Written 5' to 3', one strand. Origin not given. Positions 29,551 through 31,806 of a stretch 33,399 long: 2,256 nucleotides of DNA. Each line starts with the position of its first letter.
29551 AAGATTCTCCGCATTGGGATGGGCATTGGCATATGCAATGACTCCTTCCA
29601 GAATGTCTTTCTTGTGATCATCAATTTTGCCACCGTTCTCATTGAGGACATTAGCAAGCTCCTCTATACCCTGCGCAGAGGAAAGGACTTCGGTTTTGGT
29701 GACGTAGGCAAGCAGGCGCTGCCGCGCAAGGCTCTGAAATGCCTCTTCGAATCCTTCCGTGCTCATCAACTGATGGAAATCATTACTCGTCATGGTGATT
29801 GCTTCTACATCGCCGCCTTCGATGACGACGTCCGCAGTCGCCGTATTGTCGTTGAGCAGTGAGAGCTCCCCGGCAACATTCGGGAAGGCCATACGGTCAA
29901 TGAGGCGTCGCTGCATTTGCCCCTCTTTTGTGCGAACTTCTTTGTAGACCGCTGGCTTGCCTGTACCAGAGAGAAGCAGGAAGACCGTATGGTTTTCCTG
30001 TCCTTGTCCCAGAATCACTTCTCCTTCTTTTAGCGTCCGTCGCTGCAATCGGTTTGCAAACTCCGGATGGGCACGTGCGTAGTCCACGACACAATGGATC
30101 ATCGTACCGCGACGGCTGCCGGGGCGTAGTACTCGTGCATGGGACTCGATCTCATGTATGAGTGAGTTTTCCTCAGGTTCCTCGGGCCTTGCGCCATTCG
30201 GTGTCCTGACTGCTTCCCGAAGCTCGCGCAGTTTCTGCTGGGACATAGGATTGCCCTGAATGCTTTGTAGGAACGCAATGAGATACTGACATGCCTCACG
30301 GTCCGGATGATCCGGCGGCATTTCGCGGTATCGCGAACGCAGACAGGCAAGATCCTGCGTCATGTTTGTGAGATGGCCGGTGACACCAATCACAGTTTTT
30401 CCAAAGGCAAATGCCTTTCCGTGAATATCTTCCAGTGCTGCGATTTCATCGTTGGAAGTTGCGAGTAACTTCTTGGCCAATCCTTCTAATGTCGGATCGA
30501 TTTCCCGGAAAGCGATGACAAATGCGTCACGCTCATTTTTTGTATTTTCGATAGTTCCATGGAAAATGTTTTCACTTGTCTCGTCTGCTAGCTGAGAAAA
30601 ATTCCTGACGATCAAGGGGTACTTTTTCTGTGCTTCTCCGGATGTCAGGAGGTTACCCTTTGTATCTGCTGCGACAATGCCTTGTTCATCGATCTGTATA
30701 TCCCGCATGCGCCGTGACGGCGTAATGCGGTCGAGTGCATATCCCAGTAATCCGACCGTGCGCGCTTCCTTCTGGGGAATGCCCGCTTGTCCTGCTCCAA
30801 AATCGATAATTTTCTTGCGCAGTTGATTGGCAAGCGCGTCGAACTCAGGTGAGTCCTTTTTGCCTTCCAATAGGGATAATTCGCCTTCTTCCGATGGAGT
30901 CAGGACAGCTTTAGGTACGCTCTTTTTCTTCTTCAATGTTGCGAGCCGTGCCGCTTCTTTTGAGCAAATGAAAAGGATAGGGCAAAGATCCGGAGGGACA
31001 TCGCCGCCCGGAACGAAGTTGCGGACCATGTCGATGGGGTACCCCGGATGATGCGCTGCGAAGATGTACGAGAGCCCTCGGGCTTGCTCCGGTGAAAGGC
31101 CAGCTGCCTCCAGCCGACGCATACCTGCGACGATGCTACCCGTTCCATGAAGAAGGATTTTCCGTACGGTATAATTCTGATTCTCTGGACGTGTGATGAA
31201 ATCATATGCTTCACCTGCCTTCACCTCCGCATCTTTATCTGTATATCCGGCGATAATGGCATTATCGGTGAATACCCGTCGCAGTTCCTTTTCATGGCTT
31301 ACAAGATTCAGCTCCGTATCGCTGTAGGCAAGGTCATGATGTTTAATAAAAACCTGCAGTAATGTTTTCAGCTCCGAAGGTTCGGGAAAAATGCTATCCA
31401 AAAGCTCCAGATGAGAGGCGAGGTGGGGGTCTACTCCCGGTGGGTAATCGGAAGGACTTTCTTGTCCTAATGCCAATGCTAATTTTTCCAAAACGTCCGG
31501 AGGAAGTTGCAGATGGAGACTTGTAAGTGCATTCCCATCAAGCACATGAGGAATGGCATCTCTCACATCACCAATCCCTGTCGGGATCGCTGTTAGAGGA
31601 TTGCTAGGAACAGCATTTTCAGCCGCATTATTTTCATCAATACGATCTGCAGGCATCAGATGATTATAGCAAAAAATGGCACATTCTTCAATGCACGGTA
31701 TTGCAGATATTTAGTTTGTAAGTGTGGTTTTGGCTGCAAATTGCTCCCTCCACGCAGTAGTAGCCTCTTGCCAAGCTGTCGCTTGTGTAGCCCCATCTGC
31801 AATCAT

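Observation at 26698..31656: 1,652-aa single polypeptide fusing cNMP sensor modules with Zeta-like kinase, Fic/Doc-like and RelA/SpoT-HD modules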

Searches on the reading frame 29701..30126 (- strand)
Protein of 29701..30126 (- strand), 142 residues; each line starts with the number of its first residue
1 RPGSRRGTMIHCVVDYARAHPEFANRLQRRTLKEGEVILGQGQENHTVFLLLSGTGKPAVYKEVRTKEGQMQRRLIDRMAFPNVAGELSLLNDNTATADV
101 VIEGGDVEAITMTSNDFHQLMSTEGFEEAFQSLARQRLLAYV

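Call 95: search_solved_structures(query=window:29701-30126:-, max_evalue=0.01, show_alignments=2)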
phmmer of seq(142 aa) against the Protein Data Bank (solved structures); distinct sequences matched with E-value up to 0.01: 2.
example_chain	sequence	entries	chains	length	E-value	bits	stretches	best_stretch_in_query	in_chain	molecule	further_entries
5bv6_A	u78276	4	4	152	2.7e-06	30.8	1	32-128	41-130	cGMP-dependent protein kinase 2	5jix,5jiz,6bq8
5kbf_A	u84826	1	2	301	0.0058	20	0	23-57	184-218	CAMP-dependent protein kinase regulatory subunit, putative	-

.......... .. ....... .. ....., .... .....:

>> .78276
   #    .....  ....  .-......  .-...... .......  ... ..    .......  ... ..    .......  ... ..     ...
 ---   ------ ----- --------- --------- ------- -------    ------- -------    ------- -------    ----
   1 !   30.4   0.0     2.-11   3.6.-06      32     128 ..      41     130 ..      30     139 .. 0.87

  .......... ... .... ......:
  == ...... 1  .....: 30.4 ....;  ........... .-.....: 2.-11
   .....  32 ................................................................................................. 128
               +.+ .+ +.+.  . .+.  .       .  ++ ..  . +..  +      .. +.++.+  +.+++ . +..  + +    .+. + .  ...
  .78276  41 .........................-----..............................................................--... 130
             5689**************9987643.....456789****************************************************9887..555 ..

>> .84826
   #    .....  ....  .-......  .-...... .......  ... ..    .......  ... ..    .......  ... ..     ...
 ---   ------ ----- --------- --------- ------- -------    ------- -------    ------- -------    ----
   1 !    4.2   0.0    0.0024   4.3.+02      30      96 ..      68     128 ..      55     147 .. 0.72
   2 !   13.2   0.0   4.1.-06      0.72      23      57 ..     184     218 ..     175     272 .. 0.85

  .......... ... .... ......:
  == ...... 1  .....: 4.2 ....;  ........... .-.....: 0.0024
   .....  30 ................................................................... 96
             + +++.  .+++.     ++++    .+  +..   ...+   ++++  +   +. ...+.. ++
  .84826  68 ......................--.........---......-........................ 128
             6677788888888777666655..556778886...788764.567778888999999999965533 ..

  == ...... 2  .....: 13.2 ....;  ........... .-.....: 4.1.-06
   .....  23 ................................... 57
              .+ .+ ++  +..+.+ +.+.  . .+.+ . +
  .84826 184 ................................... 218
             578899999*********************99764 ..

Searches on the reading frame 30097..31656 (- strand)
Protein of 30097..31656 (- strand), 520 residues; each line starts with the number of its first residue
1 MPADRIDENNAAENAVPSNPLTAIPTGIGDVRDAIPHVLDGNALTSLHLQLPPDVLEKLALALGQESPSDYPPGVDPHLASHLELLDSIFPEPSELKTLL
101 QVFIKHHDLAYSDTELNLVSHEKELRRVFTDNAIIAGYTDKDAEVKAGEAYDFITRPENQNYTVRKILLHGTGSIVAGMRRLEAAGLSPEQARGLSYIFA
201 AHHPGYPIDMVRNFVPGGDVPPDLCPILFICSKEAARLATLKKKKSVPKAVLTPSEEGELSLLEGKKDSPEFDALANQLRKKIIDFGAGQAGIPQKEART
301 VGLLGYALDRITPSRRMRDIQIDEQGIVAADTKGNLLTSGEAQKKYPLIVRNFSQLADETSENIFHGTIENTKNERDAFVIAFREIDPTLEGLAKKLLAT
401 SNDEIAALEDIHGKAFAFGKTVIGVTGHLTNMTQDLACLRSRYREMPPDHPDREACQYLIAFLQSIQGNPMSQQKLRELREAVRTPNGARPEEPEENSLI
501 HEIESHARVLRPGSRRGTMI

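Call 30: find_homologous_proteins(query=window:30097-31656:-, max_evalue=0.001)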
Query window:30097-31656:- (520 aa): 2 proteins with E <= 0.001 among 8000 candidates.
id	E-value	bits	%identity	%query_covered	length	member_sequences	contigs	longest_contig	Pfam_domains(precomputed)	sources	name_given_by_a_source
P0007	9.3e-136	472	82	50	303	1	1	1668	-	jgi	jgi:hypothetical protein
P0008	8.1e-85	304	39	83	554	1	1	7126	-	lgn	-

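Call 46: predict_structure(alignment_id=A5)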
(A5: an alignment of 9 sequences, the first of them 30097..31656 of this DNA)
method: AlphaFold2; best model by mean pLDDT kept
length: 520 residues; sequences in the alignment: 9
mean_pLDDT: 77.2   pTM: 0.75
mean pLDDT of the five models: 77.2, 76.6, 76.5, 76.2, 74.4
residues with pLDDT >= 90: 165; 70-90: 232; 50-70: 38; < 50: 85
segments of 3 or more residues with pLDDT < 50: 1-44, 204-213, 486-508
pLDDT, mean of each block of 10 residues (from residue 1): 28 29 29 34 56 86 90 82 84 87 88 87 94 92 95 83 70 88 95 92 54 52 83 77 73 87 78 78 94 91 88 73 91 81 75 81 89 86 90 86 89 93 92 96 95 94 89 82 55 39 47 50
secondary structure, 60 per line:
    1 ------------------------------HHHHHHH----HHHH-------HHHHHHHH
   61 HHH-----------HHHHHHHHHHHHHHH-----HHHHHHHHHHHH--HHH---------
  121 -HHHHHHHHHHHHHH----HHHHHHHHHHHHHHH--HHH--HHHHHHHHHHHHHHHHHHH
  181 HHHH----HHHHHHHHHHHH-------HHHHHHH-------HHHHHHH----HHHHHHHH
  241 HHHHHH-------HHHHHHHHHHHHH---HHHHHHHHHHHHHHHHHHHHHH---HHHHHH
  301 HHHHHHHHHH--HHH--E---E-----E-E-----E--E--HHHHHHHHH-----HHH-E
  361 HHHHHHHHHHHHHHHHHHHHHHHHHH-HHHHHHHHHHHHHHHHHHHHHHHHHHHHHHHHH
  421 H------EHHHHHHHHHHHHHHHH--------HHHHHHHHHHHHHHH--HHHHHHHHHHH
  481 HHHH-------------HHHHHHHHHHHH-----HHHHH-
elements in order: H31-37 H42-45 H53-63 H75-89 H95-106 H122-135 H140-154 H162-184 H189-200 H208-214 H222-228 H233-246 H254-266 H270-291 H295-310 H342-350 H361-386 H388-421 H429-444 H453-467 H470-484 H498-509 H515-519

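Call 50: fold_search(model_id=the predicted structure, library=pdb)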
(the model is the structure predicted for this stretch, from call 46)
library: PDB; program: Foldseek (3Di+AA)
matches with E <= 10: 291; with E <= 0.001: 0
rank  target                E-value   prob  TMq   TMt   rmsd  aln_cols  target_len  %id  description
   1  8s89                  2.2e-01  0.20  0.13  0.17  23.6       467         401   12  Efficient and scalable protein design using a relaxed sequence space (released 2024-10-16)
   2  4zo5_A                4.5e-01  0.14  0.14  0.18  21.7       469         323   11  PDE10 complexed with 4-isopropoxy-2-(2-(3-(4-methoxyphenyl)-4-oxo-3,4-dihydroquinazolin-2-yl)ethyl)isoindoline-1,3-dio (released 2015-08-12)
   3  3uuo_A                7.6e-01  0.13  0.13  0.18  20.1       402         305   11  The discovery of potent, selectivity, and orally bioavailable pyrozoloquinolines as PDE10 inhibitors for the treatment (released 2012-01-25)
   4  9kuq                  7.6e-01  0.12  0.14  0.19  21.1       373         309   15  Crystal structure of a C45 isoprenyl diphosphate synthase, Rv0562 from Mycobacterium tuberculosis (released 2025-07-09)
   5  7p7l_L                7.6e-01  0.09  0.14  0.13  25.7       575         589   11  Complex I from E. coli, DDM/LMNG-purified, with NADH and FMN, Open state (released 2022-09-21)
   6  9a52_A                7.6e-01  0.06  0.10  0.12  25.5       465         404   13  Integrative model of YCSG-FABL by crosslinking MS and deep learning (released 2024-09-18)
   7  4bbx_A                1.0e+00  0.11  0.14  0.19  20.6       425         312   12  Discovery of a potent, selective and orally active PDE10A inhibitor for the treatment of schizophrenia (released 2013-10-16)
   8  3m0g_B                1.0e+00  0.14  0.15  0.22  16.2       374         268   12  CRYSTAL STRUCTURE OF putative farnesyl diphosphate synthase from Rhodobacter capsulatus (released 2010-03-31)
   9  5k9r_A                1.0e+00  0.10  0.13  0.18  20.2       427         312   12  PDE10a with imidazopyrazine inhibitor (released 2016-08-24)
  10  5yck                  1.0e+00  0.08  0.14  0.15  23.1       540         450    9  Crystal structure of a MATE family protein derived from Camelina sativa at 2.3 angstrom (released 2017-09-27)
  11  6fhz                  1.0e+00  0.07  0.12  0.13  23.8       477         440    9  Inward-facing conformation of a multidrug resistance MATE family transporter of the MOP superfamily. (released 2019-05-08)
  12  8pnl_C                1.2e+00  0.06  0.13  0.13  21.4       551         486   13  Outward-open conformation of a Major Facilitator Superfamily (MFS) transporter MHAS2168, a homologue of Rv1410 from M. (released 2023-10-18)
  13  8cu6                  1.2e+00  0.04  0.08  0.10  29.7       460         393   12  Crystal structure of A2AAR-StaR2-S277-bRIL in complex with a novel A2a antagonist, LJ-4517 (released 2022-08-31)
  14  3lmd                  1.3e+00  0.20  0.18  0.24  15.4       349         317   12  Crystal structure of geranylgeranyl pyrophosphate synthase from corynebacterium glutamicum atcc 13032 (released 2010-02-16)
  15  7sqc_5A               1.3e+00  0.04  0.11  0.10  25.6       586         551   11  Ciliary C1 central pair apparatus isolated from Chlamydomonas reinhardtii (released 2022-04-13)
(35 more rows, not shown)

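Call 62: search_protein_representatives(alignment_id=A6)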
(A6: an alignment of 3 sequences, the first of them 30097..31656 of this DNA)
Query: 3 sequences, 530 profile positions. Proteins with E-value up to 0.001 (for the whole library): 40; up to 1e-10: 36; up to 1e-30: 18. The best 40 are listed.
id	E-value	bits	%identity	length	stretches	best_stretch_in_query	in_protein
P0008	3.6e-272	920.1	-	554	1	1-530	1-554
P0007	8.8e-166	569.0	-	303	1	54-363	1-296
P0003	1.1e-119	416.9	-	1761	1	108-524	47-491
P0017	1.2e-71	258.4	-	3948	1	126-524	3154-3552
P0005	1.8e-71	257.8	-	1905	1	112-522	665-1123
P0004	4.7e-69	249.8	-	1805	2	227-525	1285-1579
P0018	8.3e-61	222.6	-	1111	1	123-527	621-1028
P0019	1.0e-59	219.0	-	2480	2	227-528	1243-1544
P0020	8.8e-56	206.0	-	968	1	124-510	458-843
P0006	6.0e-55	203.3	-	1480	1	130-525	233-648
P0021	3.8e-53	197.3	-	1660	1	137-455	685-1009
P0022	2.7e-48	181.3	-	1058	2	226-385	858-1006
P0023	5.0e-48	180.4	-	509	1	130-509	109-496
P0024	3.3e-46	174.4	-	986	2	227-524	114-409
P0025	2.7e-41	158.2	-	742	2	232-524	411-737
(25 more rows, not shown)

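Call 65: search_solved_structures(query=A8, max_evalue=10, show_alignments=2)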
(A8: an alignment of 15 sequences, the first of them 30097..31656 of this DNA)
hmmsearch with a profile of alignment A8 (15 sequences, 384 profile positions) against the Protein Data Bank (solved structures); distinct sequences matched with E-value up to 10: 3.
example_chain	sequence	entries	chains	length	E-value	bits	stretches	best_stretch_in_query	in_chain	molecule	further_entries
8b6h_EC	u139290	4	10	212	0.078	15.2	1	301-372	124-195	COXTT27 | COXTT3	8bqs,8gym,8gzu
3sk9_A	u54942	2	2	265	0.23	13.6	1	120-159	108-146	Putative uncharacterized protein TTHB187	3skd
1fou_A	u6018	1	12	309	0.42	12.8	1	269-365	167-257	UPPER COLLAR PROTEIN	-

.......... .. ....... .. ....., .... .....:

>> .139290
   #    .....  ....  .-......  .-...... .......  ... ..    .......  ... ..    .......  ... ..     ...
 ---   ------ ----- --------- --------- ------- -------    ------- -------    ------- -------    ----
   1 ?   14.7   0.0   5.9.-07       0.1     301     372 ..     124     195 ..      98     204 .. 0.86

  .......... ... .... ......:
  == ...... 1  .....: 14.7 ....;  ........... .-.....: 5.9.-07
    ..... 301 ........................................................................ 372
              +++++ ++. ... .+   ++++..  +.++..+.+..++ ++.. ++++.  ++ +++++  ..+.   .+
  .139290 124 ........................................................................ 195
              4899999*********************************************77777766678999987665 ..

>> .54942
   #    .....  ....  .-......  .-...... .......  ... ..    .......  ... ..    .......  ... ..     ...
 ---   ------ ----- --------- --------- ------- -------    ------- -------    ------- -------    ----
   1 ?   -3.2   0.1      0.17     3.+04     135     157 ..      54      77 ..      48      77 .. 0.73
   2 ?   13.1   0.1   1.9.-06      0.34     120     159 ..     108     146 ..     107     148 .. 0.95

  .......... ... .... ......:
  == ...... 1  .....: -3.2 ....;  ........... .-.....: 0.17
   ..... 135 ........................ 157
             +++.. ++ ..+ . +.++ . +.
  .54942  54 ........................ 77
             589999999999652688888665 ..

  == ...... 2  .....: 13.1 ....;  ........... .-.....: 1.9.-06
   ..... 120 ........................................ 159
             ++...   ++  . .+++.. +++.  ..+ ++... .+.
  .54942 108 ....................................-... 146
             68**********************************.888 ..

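Call 66: search_protein_families(library=pfam, alignment_id=A9, max_evalue=0.001)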
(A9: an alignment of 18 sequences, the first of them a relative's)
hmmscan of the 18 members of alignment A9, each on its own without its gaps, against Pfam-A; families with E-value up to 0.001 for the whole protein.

A. member 1, P0017 (3948 aa): 4 families
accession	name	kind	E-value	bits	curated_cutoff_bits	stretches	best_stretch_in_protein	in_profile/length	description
PF00027.35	cNMP_binding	-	6.2e-18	65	27.5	1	3592-3674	2-89/89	Cyclic nucleotide-binding domain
PF00072.30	Response_reg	-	4.4e-15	56.2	30.2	1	3720-3838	1-109/111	Response regulator receiver domain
PF01933.23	CofD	-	9.7e-08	32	30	1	1715-1970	81-261/290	2-phospho-L-lactate transferase CofD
PF01182.26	Glucosamine_iso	-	4.7e-06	27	27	1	911-1056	1-143/225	Glucosamine-6-phosphate isomerases/6-phosphogluconolactonase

B. families by the number of members that match (of 18 scanned): 8 families
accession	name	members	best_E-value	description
PF00027.35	cNMP_binding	6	1.5e-19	Cyclic nucleotide-binding domain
PF00990.26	GGDEF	3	1.4e-36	Diguanylate cyclase, GGDEF domain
PF00072.30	Response_reg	2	3.4e-32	Response regulator receiver domain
PF02826.25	2-Hacid_dh_C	1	1.3e-12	D-isomer specific 2-hydroxyacid dehydrogenase, NAD binding domain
PF00389.36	2-Hacid_dh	1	7e-11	D-isomer specific 2-hydroxyacid dehydrogenase, catalytic domain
PF01933.23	CofD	1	9.7e-08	2-phospho-L-lactate transferase CofD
PF01182.26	Glucosamine_iso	1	4.7e-06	Glucosamine-6-phosphate isomerases/6-phosphogluconolactonase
PF03807.23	F420_oxidored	1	0.00041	NADP oxidoreductase coenzyme F420-dependent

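Call 85: search_protein_families(library=ncbifam, proteins=[window:30097-31656:-], max_evalue=0.01)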
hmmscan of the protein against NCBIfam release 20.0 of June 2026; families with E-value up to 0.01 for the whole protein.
window:30097-31656:- (520 aa): 0 families

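Call 89: search_protein_families(library=pfam, alignment_id=A8, max_evalue=1)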
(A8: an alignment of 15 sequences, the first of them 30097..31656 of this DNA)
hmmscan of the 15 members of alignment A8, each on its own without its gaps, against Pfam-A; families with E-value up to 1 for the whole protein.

A. member 1, window:30097-31656:- (520 aa): 1 family
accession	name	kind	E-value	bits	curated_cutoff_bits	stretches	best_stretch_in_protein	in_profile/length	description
PF12878.12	SICA_beta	-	0.12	13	27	1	431-469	50-88/174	SICA extracellular beta domain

B. families by the number of members that match (of 15 scanned): 12 families
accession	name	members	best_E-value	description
PF18019.7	Cas3_HD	1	1.3e-05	Cas3, HD domain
PF04107.18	GCS2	1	8.2e-05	Glutamate-cysteine ligase family 2(GCS2)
PF00691.25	OmpA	1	0.023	OmpA family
PF20561.3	DUF6771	1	0.053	Domain of unknown function (DUF6771)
PF00391.29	PEP-utilizers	1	0.055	PEP-utilising enzyme, mobile domain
PF12878.12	SICA_beta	1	0.12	SICA extracellular beta domain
PF01591.24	6PF2K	1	0.12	6-phosphofructo-2-kinase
PF25528.1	DUF7917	1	0.13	Domain of unknown function (DUF7917)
PF17797.7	RL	1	0.2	RL domain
PF23438.1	DUF7123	1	0.21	Domain of unknown function (DUF7123)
PF08823.16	PG_binding_2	1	0.27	Putative peptidoglycan binding domain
PF25600.1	TRIM_CC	1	0.32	TRIM protein coiled-coil region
